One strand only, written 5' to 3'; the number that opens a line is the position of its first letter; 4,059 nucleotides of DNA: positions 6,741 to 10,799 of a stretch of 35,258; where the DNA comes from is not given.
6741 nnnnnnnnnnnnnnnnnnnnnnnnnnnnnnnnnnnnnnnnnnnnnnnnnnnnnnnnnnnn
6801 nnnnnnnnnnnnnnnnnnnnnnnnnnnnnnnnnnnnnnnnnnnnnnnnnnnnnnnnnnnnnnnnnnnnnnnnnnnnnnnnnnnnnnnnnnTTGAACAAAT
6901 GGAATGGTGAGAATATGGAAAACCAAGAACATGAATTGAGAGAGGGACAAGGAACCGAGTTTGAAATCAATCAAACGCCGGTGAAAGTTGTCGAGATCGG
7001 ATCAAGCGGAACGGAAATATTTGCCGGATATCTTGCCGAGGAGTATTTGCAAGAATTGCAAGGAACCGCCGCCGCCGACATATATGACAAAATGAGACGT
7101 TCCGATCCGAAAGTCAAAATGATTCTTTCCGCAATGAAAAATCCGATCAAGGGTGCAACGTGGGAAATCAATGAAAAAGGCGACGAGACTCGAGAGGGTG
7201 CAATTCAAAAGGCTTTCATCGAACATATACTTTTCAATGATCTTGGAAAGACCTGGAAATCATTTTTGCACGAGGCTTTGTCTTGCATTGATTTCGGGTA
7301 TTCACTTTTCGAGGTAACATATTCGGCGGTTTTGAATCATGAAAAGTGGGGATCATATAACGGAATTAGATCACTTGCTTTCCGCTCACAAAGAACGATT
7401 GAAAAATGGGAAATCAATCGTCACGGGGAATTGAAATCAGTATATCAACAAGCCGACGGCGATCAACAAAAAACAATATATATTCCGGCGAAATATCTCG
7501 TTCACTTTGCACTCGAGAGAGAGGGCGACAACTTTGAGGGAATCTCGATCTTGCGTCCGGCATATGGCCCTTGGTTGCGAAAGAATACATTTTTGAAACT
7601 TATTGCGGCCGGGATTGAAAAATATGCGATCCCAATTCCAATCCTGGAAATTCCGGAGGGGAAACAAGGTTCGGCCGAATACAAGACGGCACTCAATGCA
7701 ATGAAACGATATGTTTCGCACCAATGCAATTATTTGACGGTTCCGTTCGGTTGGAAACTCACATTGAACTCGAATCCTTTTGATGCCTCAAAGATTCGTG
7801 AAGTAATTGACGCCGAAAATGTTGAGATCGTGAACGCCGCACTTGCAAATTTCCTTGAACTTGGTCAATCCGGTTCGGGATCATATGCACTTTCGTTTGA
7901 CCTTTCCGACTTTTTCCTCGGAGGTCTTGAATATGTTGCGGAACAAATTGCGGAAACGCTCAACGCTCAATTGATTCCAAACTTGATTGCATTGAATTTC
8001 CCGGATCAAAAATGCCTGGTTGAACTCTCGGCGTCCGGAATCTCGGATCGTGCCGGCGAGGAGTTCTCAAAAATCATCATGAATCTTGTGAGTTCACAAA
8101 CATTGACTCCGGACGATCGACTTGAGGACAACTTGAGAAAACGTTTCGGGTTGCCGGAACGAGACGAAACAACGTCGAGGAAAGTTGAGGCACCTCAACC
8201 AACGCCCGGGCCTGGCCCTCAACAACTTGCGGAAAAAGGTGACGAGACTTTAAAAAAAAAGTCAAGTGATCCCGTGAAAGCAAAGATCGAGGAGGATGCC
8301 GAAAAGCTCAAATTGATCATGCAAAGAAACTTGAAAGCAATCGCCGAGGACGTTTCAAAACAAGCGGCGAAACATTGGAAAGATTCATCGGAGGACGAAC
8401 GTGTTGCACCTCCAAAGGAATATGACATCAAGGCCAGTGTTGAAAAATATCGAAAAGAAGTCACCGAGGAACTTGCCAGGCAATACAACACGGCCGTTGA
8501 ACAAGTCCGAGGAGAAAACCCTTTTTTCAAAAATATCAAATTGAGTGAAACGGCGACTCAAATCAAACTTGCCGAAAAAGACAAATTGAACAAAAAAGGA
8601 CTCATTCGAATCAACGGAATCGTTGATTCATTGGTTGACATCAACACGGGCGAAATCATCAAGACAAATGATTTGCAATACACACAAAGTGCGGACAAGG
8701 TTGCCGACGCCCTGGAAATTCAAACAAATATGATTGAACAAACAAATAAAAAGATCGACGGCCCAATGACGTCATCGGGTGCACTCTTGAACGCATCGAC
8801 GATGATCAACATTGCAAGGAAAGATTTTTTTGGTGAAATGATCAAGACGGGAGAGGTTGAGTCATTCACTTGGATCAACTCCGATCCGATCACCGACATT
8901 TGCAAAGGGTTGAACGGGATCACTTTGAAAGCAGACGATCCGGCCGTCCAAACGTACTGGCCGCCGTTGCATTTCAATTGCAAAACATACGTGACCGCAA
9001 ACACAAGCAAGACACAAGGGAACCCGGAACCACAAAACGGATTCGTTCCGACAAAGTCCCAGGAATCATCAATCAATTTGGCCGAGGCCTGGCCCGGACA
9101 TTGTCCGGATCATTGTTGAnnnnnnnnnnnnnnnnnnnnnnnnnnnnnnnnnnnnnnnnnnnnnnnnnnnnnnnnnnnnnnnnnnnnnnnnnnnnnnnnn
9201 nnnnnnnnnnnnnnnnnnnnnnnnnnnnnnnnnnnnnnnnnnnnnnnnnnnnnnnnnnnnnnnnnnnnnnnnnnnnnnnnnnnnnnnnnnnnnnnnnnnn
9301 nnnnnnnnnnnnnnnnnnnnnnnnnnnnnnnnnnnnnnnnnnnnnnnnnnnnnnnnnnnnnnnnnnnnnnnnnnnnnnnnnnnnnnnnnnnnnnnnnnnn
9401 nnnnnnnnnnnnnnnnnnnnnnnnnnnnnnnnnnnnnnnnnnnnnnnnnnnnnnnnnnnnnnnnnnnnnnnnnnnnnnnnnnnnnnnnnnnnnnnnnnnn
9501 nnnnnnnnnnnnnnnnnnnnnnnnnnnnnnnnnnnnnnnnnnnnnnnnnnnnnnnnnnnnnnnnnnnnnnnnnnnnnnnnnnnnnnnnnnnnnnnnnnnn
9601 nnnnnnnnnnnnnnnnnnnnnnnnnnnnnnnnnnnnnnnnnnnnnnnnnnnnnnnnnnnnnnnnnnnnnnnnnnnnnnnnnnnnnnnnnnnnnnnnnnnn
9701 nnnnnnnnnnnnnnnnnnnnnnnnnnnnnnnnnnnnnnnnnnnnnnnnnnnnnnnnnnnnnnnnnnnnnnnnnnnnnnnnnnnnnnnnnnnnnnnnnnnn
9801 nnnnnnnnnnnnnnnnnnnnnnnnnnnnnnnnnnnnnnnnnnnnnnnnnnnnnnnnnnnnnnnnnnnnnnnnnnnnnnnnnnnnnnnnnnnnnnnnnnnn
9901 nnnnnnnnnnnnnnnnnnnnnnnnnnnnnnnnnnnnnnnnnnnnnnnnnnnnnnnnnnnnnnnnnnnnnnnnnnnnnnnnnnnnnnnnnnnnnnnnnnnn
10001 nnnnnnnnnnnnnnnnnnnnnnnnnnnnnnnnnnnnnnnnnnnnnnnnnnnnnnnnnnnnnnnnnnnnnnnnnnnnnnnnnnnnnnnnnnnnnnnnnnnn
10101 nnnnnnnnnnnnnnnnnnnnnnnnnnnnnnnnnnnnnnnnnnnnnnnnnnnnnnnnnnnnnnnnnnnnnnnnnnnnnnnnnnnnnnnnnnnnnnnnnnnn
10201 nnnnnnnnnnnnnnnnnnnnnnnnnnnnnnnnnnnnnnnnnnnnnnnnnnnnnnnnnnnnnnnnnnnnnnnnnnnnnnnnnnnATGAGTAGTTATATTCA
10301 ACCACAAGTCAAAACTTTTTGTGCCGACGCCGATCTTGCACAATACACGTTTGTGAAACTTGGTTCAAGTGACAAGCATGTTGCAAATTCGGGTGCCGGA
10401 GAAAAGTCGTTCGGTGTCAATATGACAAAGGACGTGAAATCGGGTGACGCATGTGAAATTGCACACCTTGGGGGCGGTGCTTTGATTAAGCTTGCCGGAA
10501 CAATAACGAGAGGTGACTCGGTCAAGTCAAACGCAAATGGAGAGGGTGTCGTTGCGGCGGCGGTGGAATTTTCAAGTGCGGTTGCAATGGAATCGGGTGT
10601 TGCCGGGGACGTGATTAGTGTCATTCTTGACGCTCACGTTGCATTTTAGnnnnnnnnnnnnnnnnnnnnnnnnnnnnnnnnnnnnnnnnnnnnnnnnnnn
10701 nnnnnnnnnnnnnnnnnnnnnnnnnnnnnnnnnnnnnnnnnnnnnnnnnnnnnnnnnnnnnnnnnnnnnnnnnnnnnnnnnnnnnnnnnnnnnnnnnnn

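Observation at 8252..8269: A dnaX-like A_AAA_AAG slip site in an A9 run sits exactly at the portal/MuF domain boundary, with a -1 frame stop two codons later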

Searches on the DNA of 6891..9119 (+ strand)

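Call 4: search_dna_similar(query=window:6891-9119:+, collection=phages, mode=near, max_rows=30)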
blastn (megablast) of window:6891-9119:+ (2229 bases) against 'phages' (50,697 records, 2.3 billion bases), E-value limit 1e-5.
No match.

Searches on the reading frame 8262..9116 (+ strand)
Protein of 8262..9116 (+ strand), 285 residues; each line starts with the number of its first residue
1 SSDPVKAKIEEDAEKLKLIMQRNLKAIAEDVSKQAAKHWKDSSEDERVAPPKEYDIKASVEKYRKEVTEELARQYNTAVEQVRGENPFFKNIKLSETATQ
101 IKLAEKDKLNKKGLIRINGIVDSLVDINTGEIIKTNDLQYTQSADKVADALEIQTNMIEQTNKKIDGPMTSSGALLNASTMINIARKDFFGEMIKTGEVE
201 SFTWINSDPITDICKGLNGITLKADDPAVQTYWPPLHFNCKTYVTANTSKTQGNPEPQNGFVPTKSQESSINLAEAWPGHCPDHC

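Call 69: search_solved_structures(query=window:8262-9116:+, max_evalue=1)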
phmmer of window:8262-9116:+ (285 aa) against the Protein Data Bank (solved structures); distinct sequences matched with E-value up to 1: 0.
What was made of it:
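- On Phage_Mu_F (PF04233) / SPP1 gp7-like head morphogenesis proteins: No match by sequence among solved structures (call 69).
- Tried and rejected: No hit (call 69).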

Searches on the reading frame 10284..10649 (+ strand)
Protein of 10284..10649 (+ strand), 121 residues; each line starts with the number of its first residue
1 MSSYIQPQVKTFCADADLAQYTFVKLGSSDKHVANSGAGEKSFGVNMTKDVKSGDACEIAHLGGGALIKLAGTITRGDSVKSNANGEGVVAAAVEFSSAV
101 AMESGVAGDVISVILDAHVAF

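Call 57: search_protein_families(library=pfam, proteins=[window:10284-10649:+], max_evalue=0.001)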
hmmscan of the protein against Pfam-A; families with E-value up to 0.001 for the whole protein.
window:10284-10649:+ (121 aa): 1 family
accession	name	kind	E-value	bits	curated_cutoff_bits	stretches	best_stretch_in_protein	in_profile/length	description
PF09956.15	Phage_cement_2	-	1.8e-05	25.5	24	1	13-110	12-97/103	Phage cement protein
